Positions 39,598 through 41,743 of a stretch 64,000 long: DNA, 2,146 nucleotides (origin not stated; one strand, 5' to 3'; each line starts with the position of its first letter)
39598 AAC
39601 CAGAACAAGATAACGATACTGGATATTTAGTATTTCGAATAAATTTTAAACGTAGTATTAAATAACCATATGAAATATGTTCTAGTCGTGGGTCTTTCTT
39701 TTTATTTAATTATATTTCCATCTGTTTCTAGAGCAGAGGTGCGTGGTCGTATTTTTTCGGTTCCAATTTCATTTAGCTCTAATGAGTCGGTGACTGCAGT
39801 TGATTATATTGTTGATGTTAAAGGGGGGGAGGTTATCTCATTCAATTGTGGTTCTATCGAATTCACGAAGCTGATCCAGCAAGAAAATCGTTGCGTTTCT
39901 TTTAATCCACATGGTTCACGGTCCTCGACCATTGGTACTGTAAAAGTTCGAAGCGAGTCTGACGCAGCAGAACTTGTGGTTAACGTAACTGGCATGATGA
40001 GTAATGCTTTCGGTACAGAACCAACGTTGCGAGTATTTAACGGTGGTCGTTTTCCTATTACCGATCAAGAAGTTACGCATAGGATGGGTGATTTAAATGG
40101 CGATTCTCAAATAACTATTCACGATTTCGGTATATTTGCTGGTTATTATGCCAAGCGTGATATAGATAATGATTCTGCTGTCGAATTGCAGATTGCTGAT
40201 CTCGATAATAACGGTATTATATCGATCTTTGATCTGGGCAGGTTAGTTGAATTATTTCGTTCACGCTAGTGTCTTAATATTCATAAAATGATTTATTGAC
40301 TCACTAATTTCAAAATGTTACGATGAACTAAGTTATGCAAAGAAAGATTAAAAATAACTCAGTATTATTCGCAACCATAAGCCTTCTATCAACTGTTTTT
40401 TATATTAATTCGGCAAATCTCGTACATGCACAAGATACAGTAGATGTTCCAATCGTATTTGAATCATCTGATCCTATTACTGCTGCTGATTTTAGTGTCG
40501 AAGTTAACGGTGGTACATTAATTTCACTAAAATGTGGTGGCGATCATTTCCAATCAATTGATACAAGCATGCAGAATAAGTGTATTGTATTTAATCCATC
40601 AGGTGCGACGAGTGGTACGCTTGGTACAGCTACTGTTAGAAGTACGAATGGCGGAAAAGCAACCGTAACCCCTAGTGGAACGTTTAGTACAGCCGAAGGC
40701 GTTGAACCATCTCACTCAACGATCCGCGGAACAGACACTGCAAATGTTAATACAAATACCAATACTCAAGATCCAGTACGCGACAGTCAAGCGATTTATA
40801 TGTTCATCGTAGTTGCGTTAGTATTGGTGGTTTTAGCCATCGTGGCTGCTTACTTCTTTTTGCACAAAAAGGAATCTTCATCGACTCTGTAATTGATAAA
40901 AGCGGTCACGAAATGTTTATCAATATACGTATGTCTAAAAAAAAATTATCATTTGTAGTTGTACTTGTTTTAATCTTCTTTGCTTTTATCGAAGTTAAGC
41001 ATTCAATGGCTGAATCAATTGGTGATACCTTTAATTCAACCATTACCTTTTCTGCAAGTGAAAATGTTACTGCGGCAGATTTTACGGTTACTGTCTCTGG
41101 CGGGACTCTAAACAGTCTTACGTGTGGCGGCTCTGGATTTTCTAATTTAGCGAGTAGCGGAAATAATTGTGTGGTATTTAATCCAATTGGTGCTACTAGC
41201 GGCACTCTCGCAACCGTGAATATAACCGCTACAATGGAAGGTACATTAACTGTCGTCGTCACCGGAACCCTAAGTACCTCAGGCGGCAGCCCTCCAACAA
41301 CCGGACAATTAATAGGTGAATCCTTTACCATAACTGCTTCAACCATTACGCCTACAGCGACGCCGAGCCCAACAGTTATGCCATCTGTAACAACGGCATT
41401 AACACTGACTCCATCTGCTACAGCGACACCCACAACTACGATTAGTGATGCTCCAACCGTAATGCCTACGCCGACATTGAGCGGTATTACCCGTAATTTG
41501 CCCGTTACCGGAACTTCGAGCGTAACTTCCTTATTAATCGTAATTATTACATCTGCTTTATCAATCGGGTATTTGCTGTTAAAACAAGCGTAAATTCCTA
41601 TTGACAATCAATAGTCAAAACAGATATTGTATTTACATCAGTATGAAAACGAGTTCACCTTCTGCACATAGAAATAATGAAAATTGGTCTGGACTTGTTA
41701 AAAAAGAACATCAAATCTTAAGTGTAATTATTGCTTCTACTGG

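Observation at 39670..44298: Six-gene locus of paralogous secreted proteins combining a shared two-Cys module, dockerins and sortase/TM anchors, with no catalytic domain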

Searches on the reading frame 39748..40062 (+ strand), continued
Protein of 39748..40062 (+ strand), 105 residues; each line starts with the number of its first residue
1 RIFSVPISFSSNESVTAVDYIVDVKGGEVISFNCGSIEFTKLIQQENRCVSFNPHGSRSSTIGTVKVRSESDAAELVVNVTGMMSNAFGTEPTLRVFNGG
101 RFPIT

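Call 78: search_protein_families(library=pfam, proteins=[P0003, P0004, P0008, P0009, P0010, P0013, P0014, P0015, P0016, P0017], max_evalue=0.01)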
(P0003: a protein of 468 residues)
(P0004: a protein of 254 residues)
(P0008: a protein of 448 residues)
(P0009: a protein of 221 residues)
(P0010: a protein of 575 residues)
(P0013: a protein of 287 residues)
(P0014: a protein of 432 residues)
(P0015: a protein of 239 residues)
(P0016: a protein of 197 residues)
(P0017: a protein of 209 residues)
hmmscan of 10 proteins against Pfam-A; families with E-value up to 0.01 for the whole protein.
P0003 (468 aa): 1 family
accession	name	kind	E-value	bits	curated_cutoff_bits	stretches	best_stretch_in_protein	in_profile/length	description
PF00404.24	Dockerin_1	-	0.0013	19.3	22.9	1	405-458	1-52/57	Dockerin type I domain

P0004 (254 aa): 1 family
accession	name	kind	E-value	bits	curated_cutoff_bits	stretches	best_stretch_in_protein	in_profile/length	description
PF19078.6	Big_12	-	0.00063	20.4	27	1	25-65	14-53/102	Bacterial Ig-like domain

P0008 (448 aa): 0 families

P0009 (221 aa): 0 families

P0010 (575 aa): 2 families
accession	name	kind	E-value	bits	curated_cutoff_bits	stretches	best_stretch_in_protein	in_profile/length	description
PF00404.24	Dockerin_1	-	1.1e-05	26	22.9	1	516-567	2-52/57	Dockerin type I domain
PF11721.14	Malectin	-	0.00075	19.9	23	1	362-492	3-139/163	Malectin domain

P0013 (287 aa): 0 families

P0014 (432 aa): 2 families
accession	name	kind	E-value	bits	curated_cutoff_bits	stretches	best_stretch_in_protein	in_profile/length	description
PF00404.24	Dockerin_1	-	2.8e-05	24.6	22.9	1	373-424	2-52/57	Dockerin type I domain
PF13517.12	FG-GAP_3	-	0.0017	19.4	26.9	0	359-384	35-60/61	FG-GAP-like repeat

P0015 (239 aa): 0 families

P0016 (197 aa): 2 families
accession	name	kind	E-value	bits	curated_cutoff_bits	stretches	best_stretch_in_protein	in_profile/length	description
PF00963.24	Cohesin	-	2e-06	28.5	24.1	1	31-136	10-133/139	Cohesin domain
PF25667.1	ASFV_P17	-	0.0018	18.7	27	0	117-178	10-67/117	African swine fever virus minor capsid protein p17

P0017 (209 aa): 0 families

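Call 79: search_protein_families(library=pfam, proteins=[P0018, P0019, P0020, P0023, P0024, P0025, P0026, P0030, P0031, P0032], max_evalue=0.01)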
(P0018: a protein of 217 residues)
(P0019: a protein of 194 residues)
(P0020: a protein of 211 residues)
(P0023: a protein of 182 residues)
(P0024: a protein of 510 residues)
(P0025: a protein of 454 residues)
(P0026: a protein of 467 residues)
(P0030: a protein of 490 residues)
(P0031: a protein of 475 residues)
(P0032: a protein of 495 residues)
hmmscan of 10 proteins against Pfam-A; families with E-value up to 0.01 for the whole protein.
P0018 (217 aa): 0 families

P0019 (194 aa): 0 families

P0020 (211 aa): 0 families

P0023 (182 aa): 0 families

P0024 (510 aa): 0 families

P0025 (454 aa): 0 families

P0026 (467 aa): 0 families

P0030 (490 aa): 1 family
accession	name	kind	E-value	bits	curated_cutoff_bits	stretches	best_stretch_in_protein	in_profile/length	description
PF18204.6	PGF-CTERM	-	0.0025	18.2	18.8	0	465-479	8-22/23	PGF-CTERM motif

P0031 (475 aa): 0 families

P0032 (495 aa): 0 families

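Call 93: find_encoding_contigs(protein=P0042, flank=10000, max_places=2)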
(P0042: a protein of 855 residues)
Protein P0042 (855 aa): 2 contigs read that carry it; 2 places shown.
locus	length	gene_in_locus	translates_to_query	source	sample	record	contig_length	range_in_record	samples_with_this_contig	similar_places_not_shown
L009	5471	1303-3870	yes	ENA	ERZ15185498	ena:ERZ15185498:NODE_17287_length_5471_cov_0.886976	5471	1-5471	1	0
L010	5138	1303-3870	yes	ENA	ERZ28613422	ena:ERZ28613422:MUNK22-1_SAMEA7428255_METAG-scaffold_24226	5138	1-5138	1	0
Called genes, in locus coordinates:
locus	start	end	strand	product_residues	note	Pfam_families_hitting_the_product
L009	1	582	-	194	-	?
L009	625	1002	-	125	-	PF00903:Glyoxalase (weak)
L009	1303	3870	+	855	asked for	PF00149:Metallophos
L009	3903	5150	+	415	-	PF07602:DUF1565 (faint), PF22842:Pel9A-like_beta_helix, PF14592:Chondroitinas_B (faint)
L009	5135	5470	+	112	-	?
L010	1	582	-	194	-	?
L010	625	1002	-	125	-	PF00903:Glyoxalase (weak)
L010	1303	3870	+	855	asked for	PF00149:Metallophos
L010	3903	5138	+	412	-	?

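Call 94: find_encoding_contigs(protein=P0010, flank=10000, max_places=2)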
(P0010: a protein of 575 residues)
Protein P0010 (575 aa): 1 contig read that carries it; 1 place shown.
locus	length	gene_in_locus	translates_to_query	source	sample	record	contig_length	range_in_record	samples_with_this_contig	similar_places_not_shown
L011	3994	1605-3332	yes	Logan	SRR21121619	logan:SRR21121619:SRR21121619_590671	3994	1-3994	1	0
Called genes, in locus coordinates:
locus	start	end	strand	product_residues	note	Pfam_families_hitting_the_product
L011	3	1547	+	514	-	?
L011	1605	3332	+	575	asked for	PF00404:Dockerin_1 (faint)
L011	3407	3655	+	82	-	-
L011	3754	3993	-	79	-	?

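Call 95: find_encoding_contigs(protein=P0021, flank=10000, max_places=2)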
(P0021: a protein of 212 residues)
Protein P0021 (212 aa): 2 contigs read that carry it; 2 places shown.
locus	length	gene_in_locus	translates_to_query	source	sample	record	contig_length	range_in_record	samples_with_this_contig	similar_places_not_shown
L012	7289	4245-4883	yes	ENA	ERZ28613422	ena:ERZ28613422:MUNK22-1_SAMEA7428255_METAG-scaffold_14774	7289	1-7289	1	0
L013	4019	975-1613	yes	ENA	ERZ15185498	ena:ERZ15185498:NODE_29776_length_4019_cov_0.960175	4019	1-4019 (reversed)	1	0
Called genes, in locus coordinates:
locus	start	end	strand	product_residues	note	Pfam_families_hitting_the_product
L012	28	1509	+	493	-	PF00009:GTP_EFTU, PF00025:Arf (weak), PF00071:Ras (weak), PF01926:MMR_HSR1, PF10662:PduV-EutP (weak), PF22042:EF-G_D2, PF11987:IF-2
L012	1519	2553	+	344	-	PF02618:YceG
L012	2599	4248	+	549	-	PF00989:PAS, PF13426:PAS_9 (weak)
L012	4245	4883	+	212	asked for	PF00404:Dockerin_1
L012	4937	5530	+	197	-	-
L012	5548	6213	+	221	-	-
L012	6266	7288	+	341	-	?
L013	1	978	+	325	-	?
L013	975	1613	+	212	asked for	PF00404:Dockerin_1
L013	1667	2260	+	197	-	-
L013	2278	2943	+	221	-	-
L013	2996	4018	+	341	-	?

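Call 96: find_encoding_contigs(protein=P0016, flank=10000, max_places=2)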
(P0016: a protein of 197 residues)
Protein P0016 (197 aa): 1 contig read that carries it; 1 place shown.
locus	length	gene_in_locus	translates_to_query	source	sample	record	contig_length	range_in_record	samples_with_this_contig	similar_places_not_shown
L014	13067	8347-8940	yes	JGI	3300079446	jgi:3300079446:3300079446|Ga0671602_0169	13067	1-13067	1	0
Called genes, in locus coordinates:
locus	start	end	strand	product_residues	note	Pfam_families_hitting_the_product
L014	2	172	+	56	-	?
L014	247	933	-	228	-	PF00535:Glycos_transf_2, PF10111:Glyco_tranf_2_2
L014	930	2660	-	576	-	PF12895:ANAPC3 (faint), PF13432:TPR_16 (faint), PF14559:TPR_19 (faint), PF23914:TPR_CcmH_CycH (weak), PF00515:TPR_1 (weak), PF07719:TPR_2 (weak), PF13428:TPR_14 (faint)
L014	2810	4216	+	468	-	PF00404:Dockerin_1 (weak)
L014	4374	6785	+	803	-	PF02333:Phytase, PF00404:Dockerin_1 (weak), PF00149:Metallophos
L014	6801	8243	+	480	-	PF00404:Dockerin_1 (faint)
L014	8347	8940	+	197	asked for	PF00963:Cohesin (weak)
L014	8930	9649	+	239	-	-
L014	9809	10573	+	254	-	-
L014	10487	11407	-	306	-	PF03816:LytR_cpsA_psr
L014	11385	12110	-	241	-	PF00121:TIM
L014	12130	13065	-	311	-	?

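Call 98: search_protein_families(library=pfam, proteins=[L014:2810-4216:+, L014:6801-8243:+, L014:4374-6785:+, L009:3903-5150:+, L011:3-1547:+, L014:9809-10573:+, L012:6266-7288:+], max_evalue=0.01)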
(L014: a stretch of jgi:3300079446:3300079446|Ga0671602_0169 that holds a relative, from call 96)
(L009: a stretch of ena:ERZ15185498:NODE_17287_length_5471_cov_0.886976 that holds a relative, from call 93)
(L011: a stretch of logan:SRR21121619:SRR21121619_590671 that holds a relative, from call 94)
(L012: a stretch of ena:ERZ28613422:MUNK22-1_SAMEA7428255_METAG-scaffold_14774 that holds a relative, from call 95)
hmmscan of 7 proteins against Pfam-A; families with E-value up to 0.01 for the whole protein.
L014:2810-4216:+ (468 aa): 2 families
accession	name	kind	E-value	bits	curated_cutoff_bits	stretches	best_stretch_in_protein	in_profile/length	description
PF00404.24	Dockerin_1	-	1.1e-06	29.2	22.9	1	59-108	2-49/57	Dockerin type I domain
PF05426.18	Alginate_lyase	-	2.5e-06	27.6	22.2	0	232-320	107-198/275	Alginate lyase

L014:6801-8243:+ (480 aa): 2 families
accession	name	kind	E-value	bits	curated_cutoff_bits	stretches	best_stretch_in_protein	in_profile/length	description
PF00404.24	Dockerin_1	-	1.8e-05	25.3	22.9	1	74-123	2-49/57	Dockerin type I domain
PF05426.18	Alginate_lyase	-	0.00061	19.8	22.2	0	288-327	161-199/275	Alginate lyase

L014:4374-6785:+ (803 aa): 4 families
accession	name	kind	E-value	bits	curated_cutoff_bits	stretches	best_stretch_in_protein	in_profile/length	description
PF02333.21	Phytase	-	2.3e-57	195.1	21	1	60-327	43-308/375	Phytase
PF00149.33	Metallophos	-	1.6e-07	32.4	21.5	1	503-676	1-191/191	Calcineurin-like phosphoesterase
PF00404.24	Dockerin_1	-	3.1e-06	27.7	22.9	1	411-460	2-49/57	Dockerin type I domain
PF14568.11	SUKH_6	-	0.0022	18.9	27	0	299-364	33-96/119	SMI1-KNR4 cell-wall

L009:3903-5150:+ (415 aa): 2 families
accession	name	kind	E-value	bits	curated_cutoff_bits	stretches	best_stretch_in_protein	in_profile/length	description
PF07602.17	DUF1565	-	7e-07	29.3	20.3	1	46-322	2-216/257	Protein of unknown function (DUF1565)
PF14592.12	Chondroitinas_B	-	2.4e-05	23.9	24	1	60-274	4-229/426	Chondroitinase B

L011:3-1547:+ (514 aa): 3 families
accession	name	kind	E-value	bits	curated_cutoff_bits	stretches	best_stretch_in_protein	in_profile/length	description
PF01068.26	DNA_ligase_A_M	-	1.3e-48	165.8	26.2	1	159-358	1-204/204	ATP dependent DNA ligase domain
PF04679.21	DNA_ligase_A_C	-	3.7e-22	79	27.5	1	387-493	4-94/94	ATP dependent DNA ligase C terminal region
PF04675.19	DNA_ligase_A_N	-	1.2e-20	74.9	24.6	1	2-109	64-174/174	DNA ligase N terminus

L014:9809-10573:+ (254 aa): 1 family
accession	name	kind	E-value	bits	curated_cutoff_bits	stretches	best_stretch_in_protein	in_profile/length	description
PF19078.6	Big_12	-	0.00063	20.4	27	1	25-65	14-53/102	Bacterial Ig-like domain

L012:6266-7288:+ (341 aa): 0 families

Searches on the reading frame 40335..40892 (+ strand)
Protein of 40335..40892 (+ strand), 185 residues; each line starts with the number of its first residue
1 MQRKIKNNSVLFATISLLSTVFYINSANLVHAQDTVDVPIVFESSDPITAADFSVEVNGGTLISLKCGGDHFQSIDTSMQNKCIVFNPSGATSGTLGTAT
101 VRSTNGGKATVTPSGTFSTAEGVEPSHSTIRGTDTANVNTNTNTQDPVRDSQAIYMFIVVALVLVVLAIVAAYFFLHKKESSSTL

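Call 3: search_protein_families(library=pfam, proteins=[window:40335-40892:+], max_evalue=1)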
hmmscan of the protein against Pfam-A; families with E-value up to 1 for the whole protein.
window:40335-40892:+ (185 aa): 7 families
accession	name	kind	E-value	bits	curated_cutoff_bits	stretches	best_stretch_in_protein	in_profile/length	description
PF15102.11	TMEM154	-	0.0017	18.7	30.3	1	89-176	12-85/153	TMEM154 protein family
PF13273.12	DUF4064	-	0.004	17.8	32.1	1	136-182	42-88/102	Protein of unknown function (DUF4064)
PF06195.18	DUF996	-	0.017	15.8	31.3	1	142-175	61-94/138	Protein of unknown function (DUF996)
PF11857.13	DUF3377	-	0.024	15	26.5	1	143-181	18-57/72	Domain of unknown function (DUF3377)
PF06024.17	Orf78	-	0.025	15.3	29.4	1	135-182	45-92/101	Orf78 (ac78)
PF17870.6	Insulin_TMD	-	0.051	14.1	33.4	1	153-179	16-42/47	Insulin receptor trans-membrane segment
PF12019.13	GspH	-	0.81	10.7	21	1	79-112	70-103/108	Type II transport protein GspH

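Call 4: search_protein_families(library=ncbifam, proteins=[window:40335-40892:+], max_evalue=1)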
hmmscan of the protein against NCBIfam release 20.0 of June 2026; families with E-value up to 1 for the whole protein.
window:40335-40892:+ (185 aa): 2 families
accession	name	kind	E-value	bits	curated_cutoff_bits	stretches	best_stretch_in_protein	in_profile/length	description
NF004285.1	PRK05696.1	equivalog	0.0012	18.6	179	1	146-183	12-49/171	flagellar basal body-associated protein FliL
NF042931.1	SAG1386_EF1546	equivalog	0.028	14.5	80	1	129-183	6-59/158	SAG1386/EF1546 family surface-associated protein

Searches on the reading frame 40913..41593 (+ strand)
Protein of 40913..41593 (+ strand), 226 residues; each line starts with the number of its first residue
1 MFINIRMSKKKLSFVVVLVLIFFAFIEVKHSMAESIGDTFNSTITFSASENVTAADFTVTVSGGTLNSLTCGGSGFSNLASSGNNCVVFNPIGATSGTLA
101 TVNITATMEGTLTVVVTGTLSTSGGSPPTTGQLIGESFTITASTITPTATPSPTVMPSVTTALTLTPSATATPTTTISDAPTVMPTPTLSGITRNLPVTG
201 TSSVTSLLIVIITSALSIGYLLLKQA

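Call 3: search_protein_families(library=pfam, proteins=[window:40913-41593:+], max_evalue=1)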
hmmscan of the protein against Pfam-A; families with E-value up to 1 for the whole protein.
window:40913-41593:+ (226 aa): 0 families

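Call 4: search_protein_families(library=ncbifam, proteins=[window:40913-41593:+], max_evalue=1)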
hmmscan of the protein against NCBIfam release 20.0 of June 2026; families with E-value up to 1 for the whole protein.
window:40913-41593:+ (226 aa): 2 families
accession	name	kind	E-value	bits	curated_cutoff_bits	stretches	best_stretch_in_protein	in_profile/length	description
TIGR01167.1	LPXTG_anchor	domain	0.1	13.3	15.9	1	196-224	2-30/34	LPXTG cell wall anchor domain-containing protein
NF053819.1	EF0750_LPXTG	subfamily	0.34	11.4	47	1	7-49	1-43/105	EF2685/EF0750 family sortase-dependent surface protein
